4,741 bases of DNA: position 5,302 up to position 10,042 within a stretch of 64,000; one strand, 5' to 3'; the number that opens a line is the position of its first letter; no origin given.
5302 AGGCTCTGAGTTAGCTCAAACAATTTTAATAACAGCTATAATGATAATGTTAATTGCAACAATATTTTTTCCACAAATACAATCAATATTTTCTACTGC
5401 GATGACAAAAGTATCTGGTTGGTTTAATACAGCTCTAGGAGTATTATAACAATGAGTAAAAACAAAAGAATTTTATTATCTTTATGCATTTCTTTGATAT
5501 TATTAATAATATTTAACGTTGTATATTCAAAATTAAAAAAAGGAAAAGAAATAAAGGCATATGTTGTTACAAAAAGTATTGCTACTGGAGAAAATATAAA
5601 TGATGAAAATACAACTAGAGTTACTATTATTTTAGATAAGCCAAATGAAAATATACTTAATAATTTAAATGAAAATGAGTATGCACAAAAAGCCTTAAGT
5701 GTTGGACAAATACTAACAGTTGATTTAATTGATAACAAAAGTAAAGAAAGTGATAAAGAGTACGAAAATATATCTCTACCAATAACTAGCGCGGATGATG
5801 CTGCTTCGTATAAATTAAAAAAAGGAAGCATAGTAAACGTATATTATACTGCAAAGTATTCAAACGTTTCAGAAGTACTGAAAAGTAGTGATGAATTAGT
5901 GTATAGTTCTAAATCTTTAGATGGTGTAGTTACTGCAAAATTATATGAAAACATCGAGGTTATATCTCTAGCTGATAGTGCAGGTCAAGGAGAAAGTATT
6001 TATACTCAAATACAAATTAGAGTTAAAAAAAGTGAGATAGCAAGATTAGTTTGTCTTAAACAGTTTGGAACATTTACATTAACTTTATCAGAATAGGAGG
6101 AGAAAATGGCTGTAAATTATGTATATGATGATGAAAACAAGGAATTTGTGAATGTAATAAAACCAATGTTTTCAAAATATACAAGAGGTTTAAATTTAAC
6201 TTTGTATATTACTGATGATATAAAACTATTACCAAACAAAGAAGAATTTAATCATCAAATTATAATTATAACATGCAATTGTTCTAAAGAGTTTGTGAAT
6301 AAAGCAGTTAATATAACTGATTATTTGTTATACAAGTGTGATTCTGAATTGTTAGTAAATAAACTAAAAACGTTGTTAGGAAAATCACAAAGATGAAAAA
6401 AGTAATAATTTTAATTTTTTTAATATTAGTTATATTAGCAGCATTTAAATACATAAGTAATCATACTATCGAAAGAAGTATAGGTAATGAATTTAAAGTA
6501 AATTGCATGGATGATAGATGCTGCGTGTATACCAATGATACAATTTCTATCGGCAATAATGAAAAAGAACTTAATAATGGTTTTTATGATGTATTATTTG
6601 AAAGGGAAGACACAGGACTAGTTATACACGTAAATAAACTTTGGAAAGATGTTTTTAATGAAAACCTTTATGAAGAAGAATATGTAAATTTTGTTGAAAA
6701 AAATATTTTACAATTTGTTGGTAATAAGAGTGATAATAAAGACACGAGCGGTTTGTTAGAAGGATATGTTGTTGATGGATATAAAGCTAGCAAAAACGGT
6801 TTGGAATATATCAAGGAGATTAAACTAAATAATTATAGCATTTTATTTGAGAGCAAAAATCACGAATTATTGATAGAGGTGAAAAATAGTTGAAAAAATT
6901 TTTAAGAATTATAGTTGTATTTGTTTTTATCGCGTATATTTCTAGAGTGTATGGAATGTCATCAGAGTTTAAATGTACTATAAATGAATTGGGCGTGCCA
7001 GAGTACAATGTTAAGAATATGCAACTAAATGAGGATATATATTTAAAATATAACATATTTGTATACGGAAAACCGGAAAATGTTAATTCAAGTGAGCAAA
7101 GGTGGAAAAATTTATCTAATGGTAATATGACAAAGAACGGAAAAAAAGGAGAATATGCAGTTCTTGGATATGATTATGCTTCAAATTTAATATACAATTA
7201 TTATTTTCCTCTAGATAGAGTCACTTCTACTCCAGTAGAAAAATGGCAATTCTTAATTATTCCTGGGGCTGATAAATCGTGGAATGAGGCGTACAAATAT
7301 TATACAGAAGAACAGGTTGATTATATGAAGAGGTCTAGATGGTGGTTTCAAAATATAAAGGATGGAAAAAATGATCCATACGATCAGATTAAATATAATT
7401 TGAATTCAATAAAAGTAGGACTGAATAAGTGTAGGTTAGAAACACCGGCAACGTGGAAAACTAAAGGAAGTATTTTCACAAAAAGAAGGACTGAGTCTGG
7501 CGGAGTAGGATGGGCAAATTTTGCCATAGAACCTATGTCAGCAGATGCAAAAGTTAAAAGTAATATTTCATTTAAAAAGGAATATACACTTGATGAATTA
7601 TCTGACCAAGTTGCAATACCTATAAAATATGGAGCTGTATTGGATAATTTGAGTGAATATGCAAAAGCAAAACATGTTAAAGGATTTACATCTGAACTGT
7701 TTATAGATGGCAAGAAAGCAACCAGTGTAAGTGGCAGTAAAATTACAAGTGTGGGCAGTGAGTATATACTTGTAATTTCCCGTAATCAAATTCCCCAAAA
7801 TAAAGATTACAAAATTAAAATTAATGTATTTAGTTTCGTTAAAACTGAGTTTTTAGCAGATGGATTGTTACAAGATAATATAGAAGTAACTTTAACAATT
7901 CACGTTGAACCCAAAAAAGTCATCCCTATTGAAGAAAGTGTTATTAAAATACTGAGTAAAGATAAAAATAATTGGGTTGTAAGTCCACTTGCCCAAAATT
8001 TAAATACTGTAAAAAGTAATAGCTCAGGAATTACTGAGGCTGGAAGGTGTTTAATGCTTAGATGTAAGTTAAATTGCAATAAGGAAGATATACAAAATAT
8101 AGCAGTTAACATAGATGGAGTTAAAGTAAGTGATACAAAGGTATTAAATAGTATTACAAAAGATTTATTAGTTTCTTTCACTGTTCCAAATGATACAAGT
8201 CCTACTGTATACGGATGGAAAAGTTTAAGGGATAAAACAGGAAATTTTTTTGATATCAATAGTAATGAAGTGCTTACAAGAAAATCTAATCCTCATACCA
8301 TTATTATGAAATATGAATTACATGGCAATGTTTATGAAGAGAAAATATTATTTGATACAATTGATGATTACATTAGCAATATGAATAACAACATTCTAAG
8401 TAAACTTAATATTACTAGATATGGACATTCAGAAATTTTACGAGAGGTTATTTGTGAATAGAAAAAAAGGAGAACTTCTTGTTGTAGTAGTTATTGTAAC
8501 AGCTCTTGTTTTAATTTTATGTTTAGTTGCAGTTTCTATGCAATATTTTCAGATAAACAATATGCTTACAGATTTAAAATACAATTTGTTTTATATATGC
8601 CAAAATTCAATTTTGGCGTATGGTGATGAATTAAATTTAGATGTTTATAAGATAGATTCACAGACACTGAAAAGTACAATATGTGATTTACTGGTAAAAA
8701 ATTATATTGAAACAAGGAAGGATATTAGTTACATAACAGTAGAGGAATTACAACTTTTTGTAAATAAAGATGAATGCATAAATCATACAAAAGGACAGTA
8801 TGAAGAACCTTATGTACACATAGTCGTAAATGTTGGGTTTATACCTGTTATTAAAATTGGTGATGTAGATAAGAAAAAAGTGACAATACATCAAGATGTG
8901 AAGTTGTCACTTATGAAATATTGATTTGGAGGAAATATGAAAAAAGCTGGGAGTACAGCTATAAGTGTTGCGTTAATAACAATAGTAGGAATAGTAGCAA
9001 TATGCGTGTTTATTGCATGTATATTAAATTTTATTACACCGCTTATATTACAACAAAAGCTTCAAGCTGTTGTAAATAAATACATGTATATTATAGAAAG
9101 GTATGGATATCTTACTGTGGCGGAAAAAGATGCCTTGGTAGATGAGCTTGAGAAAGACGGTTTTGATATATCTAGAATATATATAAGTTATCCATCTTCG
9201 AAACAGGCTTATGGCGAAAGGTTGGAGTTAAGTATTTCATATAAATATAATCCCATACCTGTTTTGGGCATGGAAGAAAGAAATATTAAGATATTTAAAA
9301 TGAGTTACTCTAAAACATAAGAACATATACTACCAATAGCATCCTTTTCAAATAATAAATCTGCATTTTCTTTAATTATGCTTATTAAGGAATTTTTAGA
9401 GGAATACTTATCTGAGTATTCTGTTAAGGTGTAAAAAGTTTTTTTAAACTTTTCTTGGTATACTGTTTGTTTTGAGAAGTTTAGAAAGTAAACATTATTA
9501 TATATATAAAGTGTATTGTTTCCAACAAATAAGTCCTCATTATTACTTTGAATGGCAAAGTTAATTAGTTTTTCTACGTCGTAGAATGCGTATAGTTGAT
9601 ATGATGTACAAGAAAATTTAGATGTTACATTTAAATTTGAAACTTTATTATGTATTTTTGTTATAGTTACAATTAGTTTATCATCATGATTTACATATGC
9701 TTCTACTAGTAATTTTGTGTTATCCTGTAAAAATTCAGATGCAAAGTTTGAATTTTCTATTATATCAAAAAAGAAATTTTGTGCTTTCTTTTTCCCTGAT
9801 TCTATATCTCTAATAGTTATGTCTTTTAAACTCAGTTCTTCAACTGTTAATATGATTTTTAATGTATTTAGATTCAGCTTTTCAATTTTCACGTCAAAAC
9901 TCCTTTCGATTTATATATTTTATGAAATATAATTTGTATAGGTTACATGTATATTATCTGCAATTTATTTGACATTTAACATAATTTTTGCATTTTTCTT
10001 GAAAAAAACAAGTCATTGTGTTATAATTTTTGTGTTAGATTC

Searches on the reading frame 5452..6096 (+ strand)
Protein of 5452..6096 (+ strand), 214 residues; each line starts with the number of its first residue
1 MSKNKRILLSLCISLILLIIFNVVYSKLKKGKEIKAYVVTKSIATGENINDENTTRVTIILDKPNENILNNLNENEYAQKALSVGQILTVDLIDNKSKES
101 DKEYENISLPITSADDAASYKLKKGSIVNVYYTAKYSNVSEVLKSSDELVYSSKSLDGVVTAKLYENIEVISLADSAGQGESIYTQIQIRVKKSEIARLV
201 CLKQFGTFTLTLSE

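Call 62: search_protein_families(library=pfam, proteins=[window:5452-6096:+], max_evalue=0.01)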
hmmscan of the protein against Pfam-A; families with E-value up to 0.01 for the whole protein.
window:5452-6096:+ (214 aa): 1 family
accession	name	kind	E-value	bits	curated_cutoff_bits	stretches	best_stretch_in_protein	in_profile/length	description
PF16976.10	RcpC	-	0.00086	19.6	28.8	1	106-212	13-113/114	Flp pilus assembly protein RcpC/CpaB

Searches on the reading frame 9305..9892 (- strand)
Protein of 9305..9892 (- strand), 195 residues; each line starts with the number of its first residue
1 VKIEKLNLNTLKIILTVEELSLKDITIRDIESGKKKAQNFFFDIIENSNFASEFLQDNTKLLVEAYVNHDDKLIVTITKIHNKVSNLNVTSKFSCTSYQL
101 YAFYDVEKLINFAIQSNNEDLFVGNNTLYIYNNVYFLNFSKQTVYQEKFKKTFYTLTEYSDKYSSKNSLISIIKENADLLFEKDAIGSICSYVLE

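Call 62: search_protein_families(library=pfam, proteins=[window:9305-9892:-], max_evalue=0.01)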
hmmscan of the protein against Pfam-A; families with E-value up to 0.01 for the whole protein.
window:9305-9892:- (195 aa): 1 family
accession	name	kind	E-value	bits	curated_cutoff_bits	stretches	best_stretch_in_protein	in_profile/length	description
PF05389.17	MecA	-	1.8e-26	93.6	22.5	2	1-82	1-82/221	Negative regulator of genetic competence (MecA)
